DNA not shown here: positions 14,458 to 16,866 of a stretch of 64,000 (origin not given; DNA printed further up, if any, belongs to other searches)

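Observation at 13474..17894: An FkbH-like HAD/GNAT enzyme sandwiched between two sigma28-driven flagellin paralogs is a candidate flagellin-modification enzyme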

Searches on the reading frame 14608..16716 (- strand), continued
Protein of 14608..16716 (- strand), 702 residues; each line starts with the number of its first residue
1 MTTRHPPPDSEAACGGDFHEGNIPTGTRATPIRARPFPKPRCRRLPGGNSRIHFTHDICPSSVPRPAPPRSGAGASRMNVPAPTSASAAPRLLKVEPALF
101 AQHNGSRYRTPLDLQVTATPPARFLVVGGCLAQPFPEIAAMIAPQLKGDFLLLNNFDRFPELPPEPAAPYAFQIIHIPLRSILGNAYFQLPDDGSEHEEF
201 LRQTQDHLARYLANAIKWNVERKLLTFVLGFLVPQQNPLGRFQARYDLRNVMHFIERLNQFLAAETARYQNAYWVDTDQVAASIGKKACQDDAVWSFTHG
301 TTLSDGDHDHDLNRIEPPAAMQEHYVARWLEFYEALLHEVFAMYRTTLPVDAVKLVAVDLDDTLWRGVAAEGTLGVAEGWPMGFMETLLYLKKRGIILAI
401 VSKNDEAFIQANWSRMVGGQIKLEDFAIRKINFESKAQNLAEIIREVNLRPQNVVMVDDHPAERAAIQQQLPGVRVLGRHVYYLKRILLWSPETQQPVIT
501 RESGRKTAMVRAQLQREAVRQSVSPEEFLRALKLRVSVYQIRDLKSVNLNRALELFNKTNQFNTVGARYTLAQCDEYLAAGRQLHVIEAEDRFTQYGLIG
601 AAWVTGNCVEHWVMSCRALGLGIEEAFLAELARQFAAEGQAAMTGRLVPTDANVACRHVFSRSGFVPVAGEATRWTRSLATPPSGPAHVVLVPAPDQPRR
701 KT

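Call 62: get_annotated_region(hit=H17, flank=6000)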
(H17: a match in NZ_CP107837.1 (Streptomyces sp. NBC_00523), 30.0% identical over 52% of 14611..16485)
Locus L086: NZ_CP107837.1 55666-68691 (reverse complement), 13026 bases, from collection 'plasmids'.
description: Streptomyces sp. NBC_00523 plasmid unnamed1, complete sequence
organism: Streptomyces sp. NBC_00523 (NCBI taxid 2975765)
taxonomy: Bacteria; Actinomycetota; Actinomycetes; Kitasatosporales; Streptomycetaceae; Streptomyces; Streptomyces sp. NBC 00523
host: -; source: -; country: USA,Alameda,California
typing (MOB-suite, as given by PLSDB): non-mobilizable
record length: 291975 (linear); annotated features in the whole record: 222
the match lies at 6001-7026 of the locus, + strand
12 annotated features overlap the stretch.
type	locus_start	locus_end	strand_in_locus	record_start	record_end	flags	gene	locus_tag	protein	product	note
CDS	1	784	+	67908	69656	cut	-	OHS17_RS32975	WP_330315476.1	acyl-CoA dehydrogenase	-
CDS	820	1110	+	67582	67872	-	-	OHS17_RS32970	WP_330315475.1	acyl carrier protein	-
CDS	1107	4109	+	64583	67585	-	-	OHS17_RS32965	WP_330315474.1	beta-ketoacyl synthase N-terminal-like domain-containing protein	-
CDS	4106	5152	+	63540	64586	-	-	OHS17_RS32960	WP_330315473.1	3-oxoacyl-ACP synthase III family protein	-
CDS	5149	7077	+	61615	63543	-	-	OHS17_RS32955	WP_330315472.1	HAD-IIIC family phosphatase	-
CDS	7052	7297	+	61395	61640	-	-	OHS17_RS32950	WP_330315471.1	acyl carrier protein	GO:0006633 - fatty acid biosynthetic process [Evidence IEA]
CDS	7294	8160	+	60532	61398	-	-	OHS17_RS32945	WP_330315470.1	4'-phosphopantetheinyl transferase superfamily protein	-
CDS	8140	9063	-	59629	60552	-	-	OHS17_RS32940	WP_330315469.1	AfsA-related hotdog domain-containing protein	-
CDS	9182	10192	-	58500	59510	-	-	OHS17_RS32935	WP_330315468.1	helix-turn-helix transcriptional regulator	GO:0006355 - regulation of DNA-templated transcription [Evidence IEA]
CDS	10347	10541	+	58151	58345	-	-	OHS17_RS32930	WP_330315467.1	hypothetical protein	-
CDS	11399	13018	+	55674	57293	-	-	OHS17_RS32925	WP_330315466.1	acyl-CoA carboxylase subunit beta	-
CDS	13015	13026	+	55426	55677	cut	-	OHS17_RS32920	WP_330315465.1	acyl-CoA carboxylase epsilon subunit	-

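Call 63: get_annotated_region(hit=H14, flank=1000)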
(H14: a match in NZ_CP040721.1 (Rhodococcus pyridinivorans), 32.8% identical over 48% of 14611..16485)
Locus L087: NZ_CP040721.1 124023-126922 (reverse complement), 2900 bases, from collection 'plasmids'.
description: Rhodococcus pyridinivorans strain YF3 plasmid unnamed2, complete sequence
organism: Rhodococcus pyridinivorans (NCBI taxid 103816)
taxonomy: Bacteria; Actinomycetota; Actinomycetes; Mycobacteriales; Nocardiaceae; Rhodococcus; Rhodococcus pyridinivorans
host: -; source: prokaryote,Quinoline-degrading denitrifying bioreactor; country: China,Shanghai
typing (MOB-suite, as given by PLSDB): non-mobilizable; replicon rep_cluster_261
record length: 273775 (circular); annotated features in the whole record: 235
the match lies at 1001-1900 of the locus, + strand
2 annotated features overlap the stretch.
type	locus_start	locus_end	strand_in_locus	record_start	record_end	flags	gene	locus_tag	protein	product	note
CDS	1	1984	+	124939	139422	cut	-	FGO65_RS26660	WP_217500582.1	type I polyketide synthase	-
CDS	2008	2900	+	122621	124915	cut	-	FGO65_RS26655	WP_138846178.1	thioester reductase domain-containing protein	-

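Call 66: search_protein_families(library=pfam, proteins=[L018:7498-7935:+, L032:7434-7850:+, L030:7273-7881:+, L006:7309-7788:+, L004:7329-7898:+, L016:6661-7953:+, L033:6612-7928:+, L013:10010-10867:+, L005:2773-3312:+, L018:5258-7381:+], max_evalue=0.001)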
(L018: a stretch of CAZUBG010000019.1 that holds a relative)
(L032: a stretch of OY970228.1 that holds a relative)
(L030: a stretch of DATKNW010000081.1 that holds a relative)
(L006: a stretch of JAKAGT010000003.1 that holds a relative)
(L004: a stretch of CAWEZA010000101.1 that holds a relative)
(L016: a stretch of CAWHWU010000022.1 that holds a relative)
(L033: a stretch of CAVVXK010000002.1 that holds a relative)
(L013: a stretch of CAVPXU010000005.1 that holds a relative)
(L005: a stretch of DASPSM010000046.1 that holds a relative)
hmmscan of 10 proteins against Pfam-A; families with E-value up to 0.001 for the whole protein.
L018:7498-7935:+ (145 aa): 1 family
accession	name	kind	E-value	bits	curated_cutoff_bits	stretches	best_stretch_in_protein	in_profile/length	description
PF20675.2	MPH2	-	5.5e-05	24.4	29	1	22-97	12-94/107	Maintenance of Photosystem II under High light 2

L032:7434-7850:+ (138 aa): 0 families

L030:7273-7881:+ (202 aa): 0 families

L006:7309-7788:+ (159 aa): 1 family
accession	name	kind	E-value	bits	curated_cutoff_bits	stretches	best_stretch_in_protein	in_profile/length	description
PF01545.26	Cation_efflux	-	2.4e-11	44.2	26.6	1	3-83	60-144/198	Cation efflux family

L004:7329-7898:+ (189 aa): 1 family
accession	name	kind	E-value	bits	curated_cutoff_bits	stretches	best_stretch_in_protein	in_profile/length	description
PF05685.18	Uma2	-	2.9e-19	69.6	27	1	11-180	4-170/172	Putative restriction endonuclease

L016:6661-7953:+ (430 aa): 5 families
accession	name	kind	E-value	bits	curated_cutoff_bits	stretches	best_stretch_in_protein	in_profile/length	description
PF07992.20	Pyr_redox_2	-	2.7e-40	139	26.1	1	25-335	2-287/291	Pyridine nucleotide-disulphide oxidoreductase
PF01266.30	DAO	-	2.3e-07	31.1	27.9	0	25-64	1-31/353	FAD dependent oxidoreductase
PF00070.33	Pyr_redox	-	1.5e-05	25.8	22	0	178-255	2-67/82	Pyridine nucleotide-disulphide oxidoreductase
PF00890.30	FAD_binding_2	-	0.00045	19.9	20.4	0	26-44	2-20/414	FAD binding domain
PF13454.12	NAD_binding_9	-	0.00051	20.5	21.8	0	92-133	114-154/155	FAD-NAD(P)-binding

L033:6612-7928:+ (438 aa): 2 families
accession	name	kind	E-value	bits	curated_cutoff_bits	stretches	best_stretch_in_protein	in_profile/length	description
PF00696.33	AA_kinase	-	2.4e-37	129.4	24.9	1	76-304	2-234/234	Amino acid kinase family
PF01472.26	PUA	-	4.4e-19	68.6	24.8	1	346-418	1-72/74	PUA domain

L013:10010-10867:+ (285 aa): 2 families
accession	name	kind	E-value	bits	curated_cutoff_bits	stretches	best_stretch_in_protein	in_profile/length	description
PF01925.25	TauE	-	8.8e-51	173.3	32.6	1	18-276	2-237/237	Sulfite exporter TauE/SafE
PF07690.21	MFS_1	-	0.00072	19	33.4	0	21-274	68-308/347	Major Facilitator Superfamily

L005:2773-3312:+ (179 aa): 1 family
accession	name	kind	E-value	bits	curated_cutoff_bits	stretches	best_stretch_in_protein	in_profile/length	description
PF02517.21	Rce1-like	-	6.3e-08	33.2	22.4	1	111-172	4-58/93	Type II CAAX prenyl endopeptidase Rce1-like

L018:5258-7381:+ (707 aa): 4 families
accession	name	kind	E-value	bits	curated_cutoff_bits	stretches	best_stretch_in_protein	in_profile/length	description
PF00015.26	MCPsignal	-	1.3e-43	149.3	34.6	1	318-475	1-172/172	Methyl-accepting chemotaxis protein (MCP) signalling domain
PF11845.13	Tll0287-like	-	2.2e-14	54.5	24.1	1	45-210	8-141/144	Tll0287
PF01814.28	Hemerythrin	-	2e-08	35.2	25.3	1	584-696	2-121/127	Hemerythrin HHE cation binding domain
PF07057.17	TraI_C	-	0.00082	19.7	27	0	481-560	7-87/154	DNA helicase TraI, C-terminal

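Call 71: find_related_loci(query=window:14611-16485:-, collection=metagenome_contigs, flank=6000)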
Query window:14611-16485:- (625 aa) in metagenome_contigs; peptide patterns used: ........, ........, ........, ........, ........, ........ (x = any residue, [..] = any of these).
433 stretches matched a pattern; 366 encode a relative of the query (tblastn E <= 1e-3); the best 80 are kept; 80 distinct loci.
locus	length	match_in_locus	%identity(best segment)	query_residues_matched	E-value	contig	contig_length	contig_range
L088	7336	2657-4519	90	1-621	0e+0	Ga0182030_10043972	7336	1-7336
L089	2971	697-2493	83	14-612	0e+0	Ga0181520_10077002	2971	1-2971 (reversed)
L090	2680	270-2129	79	1-620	0e+0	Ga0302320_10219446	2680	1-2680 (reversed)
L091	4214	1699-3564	79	1-623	0e+0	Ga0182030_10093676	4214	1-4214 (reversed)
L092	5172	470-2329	78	1-620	0e+0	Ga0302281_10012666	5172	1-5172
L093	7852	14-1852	80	1-613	0e+0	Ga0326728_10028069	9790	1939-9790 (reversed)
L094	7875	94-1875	82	4-601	0e+0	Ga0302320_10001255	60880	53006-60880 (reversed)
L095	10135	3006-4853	78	1-619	0e+0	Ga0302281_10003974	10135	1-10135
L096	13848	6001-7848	78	1-619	0e+0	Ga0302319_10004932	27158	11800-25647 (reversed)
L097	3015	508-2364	78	7-625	0e+0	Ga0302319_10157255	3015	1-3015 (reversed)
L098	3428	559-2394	77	1-612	0e+0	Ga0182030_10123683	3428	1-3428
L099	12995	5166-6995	73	12-621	0e+0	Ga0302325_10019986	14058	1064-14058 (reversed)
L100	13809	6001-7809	73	15-617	0e+0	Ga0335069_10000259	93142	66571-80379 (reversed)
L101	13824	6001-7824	74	4-614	0e+0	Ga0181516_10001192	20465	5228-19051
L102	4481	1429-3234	72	13-614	0e+0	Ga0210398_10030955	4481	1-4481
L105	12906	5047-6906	69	6-618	0e+0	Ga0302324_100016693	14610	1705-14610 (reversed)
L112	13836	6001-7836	69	6-616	0e+0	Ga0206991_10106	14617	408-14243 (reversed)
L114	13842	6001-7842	70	1-614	0e+0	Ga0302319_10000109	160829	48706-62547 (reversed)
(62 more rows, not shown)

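Call 79: list_cluster_members(proteins=[P0001, P0018, P0111])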
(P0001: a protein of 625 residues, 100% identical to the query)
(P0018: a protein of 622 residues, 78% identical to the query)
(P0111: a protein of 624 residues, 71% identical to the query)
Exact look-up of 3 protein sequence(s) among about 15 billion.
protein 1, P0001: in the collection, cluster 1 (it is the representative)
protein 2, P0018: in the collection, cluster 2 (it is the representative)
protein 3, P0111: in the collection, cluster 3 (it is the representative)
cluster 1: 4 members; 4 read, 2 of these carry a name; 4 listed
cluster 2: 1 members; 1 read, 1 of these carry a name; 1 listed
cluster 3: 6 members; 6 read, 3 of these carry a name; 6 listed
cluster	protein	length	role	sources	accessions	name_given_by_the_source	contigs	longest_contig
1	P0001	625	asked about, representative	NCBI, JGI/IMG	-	-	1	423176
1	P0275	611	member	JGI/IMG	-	FkbH-like protein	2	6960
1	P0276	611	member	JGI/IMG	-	FkbH-like protein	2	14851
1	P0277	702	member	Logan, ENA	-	-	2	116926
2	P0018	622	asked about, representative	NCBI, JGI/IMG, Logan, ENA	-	FkbH-like protein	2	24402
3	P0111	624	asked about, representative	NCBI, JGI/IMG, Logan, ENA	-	FkbH-like protein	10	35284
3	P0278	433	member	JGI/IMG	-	FkbH-like protein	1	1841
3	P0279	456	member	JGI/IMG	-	FkbH-like protein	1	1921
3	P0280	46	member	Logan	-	-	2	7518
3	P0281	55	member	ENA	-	-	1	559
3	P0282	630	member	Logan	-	-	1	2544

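Call 82: search_protein_families(library=pfam, alignment_id=A5, max_evalue=0.00001)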
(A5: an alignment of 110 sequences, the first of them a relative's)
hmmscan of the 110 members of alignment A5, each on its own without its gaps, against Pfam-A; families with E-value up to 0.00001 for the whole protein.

A. member 1, L001:1835-2803:+ (322 aa): 1 family
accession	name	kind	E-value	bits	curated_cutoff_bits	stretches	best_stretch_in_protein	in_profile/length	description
PF05050.19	Methyltransf_21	-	4.4e-10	40.4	22.7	1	130-221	57-152/173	Methyltransferase FkbM domain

B. families by the number of members that match (of 110 scanned): 94 families (the first 25 are shown)
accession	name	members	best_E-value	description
PF00072.30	Response_reg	12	7.1e-29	Response regulator receiver domain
PF02518.31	HATPase_c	9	5.7e-23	Histidine kinase-, DNA gyrase B-, and HSP90-like ATPase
PF00512.31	HisKA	7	4.4e-10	His Kinase A (phospho-acceptor) domain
PF01966.28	HD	7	2.2e-09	HD domain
PF08668.18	HDOD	5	6.8e-56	HDOD domain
PF13487.12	HD_5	5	9.8e-39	HD domain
PF05050.19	Methyltransf_21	5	1.4e-20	Methyltransferase FkbM domain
PF08447.18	PAS_3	5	7.9e-13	PAS fold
PF13428.12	TPR_14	3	4.7e-16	Tetratricopeptide repeat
PF16363.11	GDP_Man_Dehyd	2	5.2e-146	GDP-mannose 4,6 dehydratase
PF10150.14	RNase_E_G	2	1.7e-101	Ribonuclease E/G family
PF06097.16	DUF945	2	1.1e-81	Bacterial protein of unknown function (DUF945)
PF01370.27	Epimerase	2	6e-74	NAD dependent epimerase/dehydratase family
PF06182.17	ABC2_membrane_6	2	1.3e-44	ABC-2 family transporter protein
PF07719.23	TPR_2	2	9.8e-34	Tetratricopeptide repeat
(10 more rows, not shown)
